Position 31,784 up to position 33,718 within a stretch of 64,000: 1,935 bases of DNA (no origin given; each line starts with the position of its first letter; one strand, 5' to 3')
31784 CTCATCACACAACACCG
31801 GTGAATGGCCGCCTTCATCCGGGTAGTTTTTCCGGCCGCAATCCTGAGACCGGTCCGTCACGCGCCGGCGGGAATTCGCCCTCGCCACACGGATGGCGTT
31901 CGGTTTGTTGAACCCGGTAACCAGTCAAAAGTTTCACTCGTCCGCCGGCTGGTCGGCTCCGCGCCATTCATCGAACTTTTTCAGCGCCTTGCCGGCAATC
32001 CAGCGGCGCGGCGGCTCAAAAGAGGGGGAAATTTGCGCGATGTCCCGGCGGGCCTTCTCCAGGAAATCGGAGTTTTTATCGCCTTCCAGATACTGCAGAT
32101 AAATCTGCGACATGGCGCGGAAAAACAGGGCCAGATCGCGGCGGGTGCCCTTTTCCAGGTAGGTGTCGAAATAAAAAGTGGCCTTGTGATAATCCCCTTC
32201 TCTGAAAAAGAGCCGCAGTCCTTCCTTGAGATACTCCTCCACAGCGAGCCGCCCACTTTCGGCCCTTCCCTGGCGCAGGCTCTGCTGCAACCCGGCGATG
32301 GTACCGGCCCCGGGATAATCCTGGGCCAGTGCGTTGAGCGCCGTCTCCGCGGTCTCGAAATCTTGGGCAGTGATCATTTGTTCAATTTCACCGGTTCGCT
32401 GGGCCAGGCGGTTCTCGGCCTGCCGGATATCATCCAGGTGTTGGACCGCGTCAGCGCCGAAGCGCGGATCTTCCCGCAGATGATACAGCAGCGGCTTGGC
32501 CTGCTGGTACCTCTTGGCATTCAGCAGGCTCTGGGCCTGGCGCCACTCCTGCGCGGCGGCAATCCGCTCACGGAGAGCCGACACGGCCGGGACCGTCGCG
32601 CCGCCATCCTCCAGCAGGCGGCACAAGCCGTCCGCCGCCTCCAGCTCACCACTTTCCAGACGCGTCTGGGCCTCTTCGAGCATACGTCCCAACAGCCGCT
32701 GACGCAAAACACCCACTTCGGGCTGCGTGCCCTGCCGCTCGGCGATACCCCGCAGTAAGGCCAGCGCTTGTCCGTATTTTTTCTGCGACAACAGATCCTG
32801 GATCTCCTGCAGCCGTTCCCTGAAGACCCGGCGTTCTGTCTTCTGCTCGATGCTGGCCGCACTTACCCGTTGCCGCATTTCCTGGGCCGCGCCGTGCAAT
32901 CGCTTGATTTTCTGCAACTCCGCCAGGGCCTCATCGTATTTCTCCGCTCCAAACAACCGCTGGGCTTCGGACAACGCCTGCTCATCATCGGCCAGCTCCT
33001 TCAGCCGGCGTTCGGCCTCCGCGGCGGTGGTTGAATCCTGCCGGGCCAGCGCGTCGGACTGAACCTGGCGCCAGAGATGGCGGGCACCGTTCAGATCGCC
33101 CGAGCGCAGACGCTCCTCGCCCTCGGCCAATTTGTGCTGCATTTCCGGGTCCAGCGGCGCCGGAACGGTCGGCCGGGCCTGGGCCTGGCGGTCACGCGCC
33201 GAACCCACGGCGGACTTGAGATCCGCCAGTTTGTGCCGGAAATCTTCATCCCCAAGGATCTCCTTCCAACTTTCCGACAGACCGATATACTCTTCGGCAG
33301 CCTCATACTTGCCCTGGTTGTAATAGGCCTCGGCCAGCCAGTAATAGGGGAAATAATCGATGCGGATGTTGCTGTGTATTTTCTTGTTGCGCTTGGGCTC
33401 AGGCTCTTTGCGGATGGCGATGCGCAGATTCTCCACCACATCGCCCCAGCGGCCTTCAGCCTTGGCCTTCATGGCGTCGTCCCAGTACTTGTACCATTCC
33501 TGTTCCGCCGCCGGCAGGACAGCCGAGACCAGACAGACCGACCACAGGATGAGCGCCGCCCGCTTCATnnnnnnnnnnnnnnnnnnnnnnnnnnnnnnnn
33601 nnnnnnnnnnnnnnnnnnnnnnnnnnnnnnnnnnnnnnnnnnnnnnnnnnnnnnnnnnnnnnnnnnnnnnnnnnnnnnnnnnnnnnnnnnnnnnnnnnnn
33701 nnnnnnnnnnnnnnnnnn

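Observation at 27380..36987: Minus-strand operon: membrane protein - nitroreductase - Ser/Thr kinase (TPR, TM, ectodomain) - periplasmic TPR protein - 1456-aa CSLREA/beta-helix/FG-GAP surface protein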

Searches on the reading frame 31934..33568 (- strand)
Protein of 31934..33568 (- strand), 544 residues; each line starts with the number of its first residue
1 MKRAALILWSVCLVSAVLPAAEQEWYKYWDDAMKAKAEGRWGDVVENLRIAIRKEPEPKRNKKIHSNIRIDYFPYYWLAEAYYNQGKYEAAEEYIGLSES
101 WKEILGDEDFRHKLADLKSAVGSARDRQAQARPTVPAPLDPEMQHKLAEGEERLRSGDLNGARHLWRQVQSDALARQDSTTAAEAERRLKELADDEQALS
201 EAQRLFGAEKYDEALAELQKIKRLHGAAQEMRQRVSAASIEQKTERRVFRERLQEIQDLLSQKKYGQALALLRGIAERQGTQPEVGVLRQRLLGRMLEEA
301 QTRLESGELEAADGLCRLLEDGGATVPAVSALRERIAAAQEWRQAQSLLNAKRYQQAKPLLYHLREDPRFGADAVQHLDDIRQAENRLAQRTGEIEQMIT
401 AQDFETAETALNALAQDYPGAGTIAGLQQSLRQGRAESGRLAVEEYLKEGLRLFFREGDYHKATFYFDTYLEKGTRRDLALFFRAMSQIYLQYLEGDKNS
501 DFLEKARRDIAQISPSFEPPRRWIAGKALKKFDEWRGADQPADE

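Call 4: search_protein_families(library=pfam, proteins=[window:31934-33568:-], max_evalue=0.01)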
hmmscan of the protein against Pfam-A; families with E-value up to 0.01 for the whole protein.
window:31934-33568:- (544 aa): 4 families
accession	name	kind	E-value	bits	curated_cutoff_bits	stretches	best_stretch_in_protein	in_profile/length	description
PF12895.13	ANAPC3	-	4.4e-05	24.1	27.2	0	75-93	26-44/82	Anaphase-promoting complex, cyclosome, subunit 3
PF22205.1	Csm6_6H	-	7.3e-05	23.3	27.6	0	253-284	6-37/93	Csm6 6H domain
PF07719.23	TPR_2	-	0.00073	19.9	27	0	75-94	4-23/34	Tetratricopeptide repeat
PF13428.12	TPR_14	-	0.0014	19.6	23.5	0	75-94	4-23/44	Tetratricopeptide repeat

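Call 5: search_protein_families(library=ncbifam, proteins=[window:31934-33568:-], max_evalue=0.01)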
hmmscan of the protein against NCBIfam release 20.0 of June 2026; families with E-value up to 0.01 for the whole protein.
window:31934-33568:- (544 aa): 2 families
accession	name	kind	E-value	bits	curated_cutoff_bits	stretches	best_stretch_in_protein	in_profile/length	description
TIGR02795.1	tol_pal_ybgF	equivalog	2.2e-05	25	90.1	0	75-94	42-61/119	tol-pal system protein YbgF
NF002725.1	PRK02603.1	equivalog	0.0013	18.8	143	0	17-72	25-82/173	photosystem I assembly protein Ycf3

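Call 20: find_homologous_proteins(query=window:31934-33568:-, max_evalue=0.001)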
Query window:31934-33568:- (544 aa): 3 proteins with E <= 0.001 among 8000 candidates.
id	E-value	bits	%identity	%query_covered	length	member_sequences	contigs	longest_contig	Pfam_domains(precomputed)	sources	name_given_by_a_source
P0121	0.0e+0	1190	100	100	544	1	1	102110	-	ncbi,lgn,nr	ncbi:MAG: hypothetical protein JXQ27_01810 [Acidobacteria bacterium]|nr:hypothetical protein [Acidob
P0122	2.2e-280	949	80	100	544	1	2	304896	-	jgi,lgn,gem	-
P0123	8.8e-77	277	35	99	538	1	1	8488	-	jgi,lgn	jgi:hypothetical protein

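Call 22: find_encoding_contigs(protein=P0123, flank=10000, max_places=4)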
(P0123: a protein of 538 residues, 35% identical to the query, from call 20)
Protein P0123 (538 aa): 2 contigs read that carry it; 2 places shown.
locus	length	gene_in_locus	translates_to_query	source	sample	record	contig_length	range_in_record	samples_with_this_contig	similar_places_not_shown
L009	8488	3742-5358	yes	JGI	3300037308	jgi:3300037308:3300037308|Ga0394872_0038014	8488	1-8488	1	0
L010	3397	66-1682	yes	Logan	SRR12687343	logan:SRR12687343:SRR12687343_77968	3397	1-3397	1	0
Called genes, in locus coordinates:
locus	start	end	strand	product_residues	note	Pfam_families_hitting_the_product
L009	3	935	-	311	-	?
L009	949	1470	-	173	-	PF02559:CarD_TRCF_RID, PF21095:CarD_C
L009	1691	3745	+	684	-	PF00069:Pkinase, PF07714:PK_Tyr_Ser-Thr, PF03109:ABC1 (weak), PF07719:TPR_2 (faint), PF13428:TPR_14 (faint)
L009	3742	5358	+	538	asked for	-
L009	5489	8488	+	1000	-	?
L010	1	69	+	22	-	?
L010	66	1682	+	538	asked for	-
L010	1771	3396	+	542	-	?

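Call 29: find_related_loci(query=A2, collection=metagenome_contigs, flank=10000)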
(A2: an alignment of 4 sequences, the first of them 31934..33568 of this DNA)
Query A2 (544 aa) in metagenome_contigs; peptide patterns used: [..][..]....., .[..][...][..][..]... (x = any residue, [..] = any of these).
600 stretches matched a pattern (row limit reached: there are more); 3 encode a relative of the query (tblastn E <= 1e-3); 3 distinct loci.
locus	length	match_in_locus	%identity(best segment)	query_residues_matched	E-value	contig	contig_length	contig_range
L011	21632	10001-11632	80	1-544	0e+0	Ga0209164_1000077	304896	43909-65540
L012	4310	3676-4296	26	25-221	4e-15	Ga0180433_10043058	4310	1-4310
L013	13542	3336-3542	36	25-93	2e-7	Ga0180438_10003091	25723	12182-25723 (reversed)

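Call 34: search_protein_families(library=pfam, proteins=[L013:167-3097:+, L013:3189-5288:+, L013:5560-8706:+, L013:10313-11461:+, L012:2168-3550:+, L012:843-2150:+], max_evalue=0.001)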
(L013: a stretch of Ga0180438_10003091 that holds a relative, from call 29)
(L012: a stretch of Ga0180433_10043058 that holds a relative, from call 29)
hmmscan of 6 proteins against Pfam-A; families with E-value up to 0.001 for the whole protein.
L013:167-3097:+ (976 aa): 4 families
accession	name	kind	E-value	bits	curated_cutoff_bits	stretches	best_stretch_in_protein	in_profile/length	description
PF03349.22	Toluene_X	-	3.7e-19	68.9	29.7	1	585-914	31-343/421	Outer membrane protein transport protein (OMPP1/FadL/TodX)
PF15902.12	Sortilin-Vps10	-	1.2e-09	37.9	33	1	124-239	3-110/446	Sortilin, neurotensin receptor 3,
PF13620.12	CarboxypepD_reg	-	1.6e-05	25.6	32.3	1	321-396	2-82/82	Carboxypeptidase regulatory-like domain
PF02012.26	BNR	-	0.00015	21.6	27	0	229-238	1-10/12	BNR/Asp-box repeat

L013:3189-5288:+ (699 aa): 8 families
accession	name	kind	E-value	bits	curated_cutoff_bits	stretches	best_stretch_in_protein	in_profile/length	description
PF09136.16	Glucodextran_B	-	2.7e-21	75.7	27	3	408-465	27-82/83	Glucodextranase, domain B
PF19077.6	Big_13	-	1.6e-10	41.8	27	1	266-325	36-99/102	Bacterial Ig-like domain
PF07719.23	TPR_2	-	9.2e-07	29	27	0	100-124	4-28/34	Tetratricopeptide repeat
PF13036.11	LpoB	-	1.3e-06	28.9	22.3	1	490-561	44-115/147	Peptidoglycan-synthase activator LpoB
PF03783.19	CsgG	-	1.7e-06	27.9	20.8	1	496-556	40-98/210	Curli production assembly/transport component CsgG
PF13371.12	TPR_9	-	8.3e-05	23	35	0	101-124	33-56/73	Tetratricopeptide repeat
PF12044.14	Metallopep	-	0.00045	19.4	27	0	387-467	6-94/427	Putative peptidase family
PF13750.12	Big_3_3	-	0.00047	20.3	27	0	437-461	118-143/157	Bacterial Ig-like domain (group 3)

L013:5560-8706:+ (1048 aa): 14 families
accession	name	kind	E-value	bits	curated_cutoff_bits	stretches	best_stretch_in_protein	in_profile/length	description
PF12770.12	CHAT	-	4.7e-39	135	24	1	302-576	2-289/289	CHAT domain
PF00211.25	Guanylate_cyc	-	8.5e-23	81.3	21.9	1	34-200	5-181/183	Adenylate and Guanylate cyclase catalytic domain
PF07719.23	TPR_2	-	8.5e-15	54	27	0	723-755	1-33/34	Tetratricopeptide repeat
PF00515.34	TPR_1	-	2.1e-13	49.9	27.8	1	723-755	1-33/34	Tetratricopeptide repeat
PF13432.12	TPR_16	-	3.3e-13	50.2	32.7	2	657-714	3-60/65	Tetratricopeptide repeat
PF13181.12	TPR_8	-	4e-09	36.4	25.7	0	723-755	1-33/34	Tetratricopeptide repeat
PF13424.12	TPR_12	-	1e-08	35.7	30.1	1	687-754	5-76/77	Tetratricopeptide repeat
PF13428.12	TPR_14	-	1.6e-06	28.7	23.5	0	687-715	3-31/44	Tetratricopeptide repeat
PF14559.12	TPR_19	-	6.3e-06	26.9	25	0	663-722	3-63/68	Tetratricopeptide repeat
PF17874.7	TPR_MalT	-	1.5e-05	24.9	45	1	669-828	105-271/336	MalT-like TPR region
PF03783.19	CsgG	-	2.4e-05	24.2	20.8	1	870-926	44-99/210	Curli production assembly/transport component CsgG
PF13036.11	LpoB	-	0.00025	21.4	22.3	1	865-946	49-139/147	Peptidoglycan-synthase activator LpoB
PF09976.15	TPR_21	-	0.00036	20.8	25.5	1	662-719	124-180/193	Tetratricopeptide repeat-like domain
PF13431.12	TPR_17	-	0.0005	20.6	24.4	0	745-777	1-33/34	Tetratricopeptide repeat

L013:10313-11461:+ (382 aa): 4 families
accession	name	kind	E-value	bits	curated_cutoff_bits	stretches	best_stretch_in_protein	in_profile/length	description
PF07690.21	MFS_1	-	2.3e-46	158.7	33.4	2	13-235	7-232/347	Major Facilitator Superfamily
PF12832.13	MFS_1_like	-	7.7e-11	42.1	25.2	2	192-360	199-371/373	MFS_1 like family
PF13347.12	MFS_2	-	3.8e-07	29.5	27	1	4-134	223-351/427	MFS/sugar transport protein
PF00083.30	Sugar_tr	-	7e-05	22.3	22.3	1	27-184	34-194/452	Sugar (and other) transporter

L012:2168-3550:+ (460 aa): 1 family
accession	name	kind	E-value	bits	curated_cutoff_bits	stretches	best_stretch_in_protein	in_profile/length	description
PF03349.22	Toluene_X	-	7.8e-14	51.4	29.7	1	37-376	24-339/421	Outer membrane protein transport protein (OMPP1/FadL/TodX)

L012:843-2150:+ (435 aa): 4 families
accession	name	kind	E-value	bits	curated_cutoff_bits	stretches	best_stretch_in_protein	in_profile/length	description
PF00069.31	Pkinase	-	2e-57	195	31.7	1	8-258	1-257/263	Protein kinase domain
PF07714.23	PK_Tyr_Ser-Thr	-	1.1e-38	133.5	23.1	1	10-253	3-250/258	Protein tyrosine and serine/threonine kinase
PF03109.22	ABC1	-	1.7e-05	24.5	22.9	1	81-153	144-215/244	ABC1 atypical kinase-like domain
PF14732.11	UAE_UbL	-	0.00066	20.6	30.8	0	263-303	11-51/89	Ubiquitin/SUMO-activating enzyme ubiquitin-like domain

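Call 59: search_protein_representatives(alignment_id=A4)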
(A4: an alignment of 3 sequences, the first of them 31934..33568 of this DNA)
Query: 3 sequences, 544 profile positions. Proteins with E-value up to 0.001 (for the whole library): 1000; up to 1e-10: 190; up to 1e-30: 8. The best 150 are listed.
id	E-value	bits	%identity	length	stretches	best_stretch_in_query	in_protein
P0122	0.0e+00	1038.9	-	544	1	1-544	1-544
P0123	6.7e-266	899.4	-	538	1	1-536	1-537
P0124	2.7e-161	554.1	-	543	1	8-537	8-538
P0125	1.1e-135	469.7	-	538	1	1-536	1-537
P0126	6.9e-130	450.5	-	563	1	10-537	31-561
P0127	2.8e-124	432.0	-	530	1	6-537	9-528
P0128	4.6e-105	368.6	-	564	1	2-537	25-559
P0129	6.5e-102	358.2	-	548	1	1-537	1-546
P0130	2.8e-28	115.1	-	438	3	5-116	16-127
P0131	1.4e-24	102.9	-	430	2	24-218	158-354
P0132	4.1e-24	101.4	-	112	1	437-536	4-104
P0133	1.8e-23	99.3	-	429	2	6-146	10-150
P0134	3.9e-23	98.2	-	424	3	1-126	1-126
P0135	5.4e-23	97.7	-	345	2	9-136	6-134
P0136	2.6e-21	92.1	-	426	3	9-136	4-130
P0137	2.7e-21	92.1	-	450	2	24-171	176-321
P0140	2.9e-20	88.7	-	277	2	20-119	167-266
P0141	5.4e-20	87.8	-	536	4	8-124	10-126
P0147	6.5e-18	80.9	-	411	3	437-537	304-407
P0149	1.6e-17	79.7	-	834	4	13-503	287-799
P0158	1.4e-16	76.6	-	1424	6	197-440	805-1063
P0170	2.8e-15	72.2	-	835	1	18-301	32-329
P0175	4.3e-15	71.6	-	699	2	8-163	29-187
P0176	4.6e-15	71.5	-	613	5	339-437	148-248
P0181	1.2e-14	70.2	-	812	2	9-206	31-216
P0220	3.7e-13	65.2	-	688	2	5-126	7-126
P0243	1.0e-12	63.8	-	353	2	392-530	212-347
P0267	7.5e-12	60.9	-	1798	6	340-437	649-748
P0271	8.8e-12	60.7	-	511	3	287-437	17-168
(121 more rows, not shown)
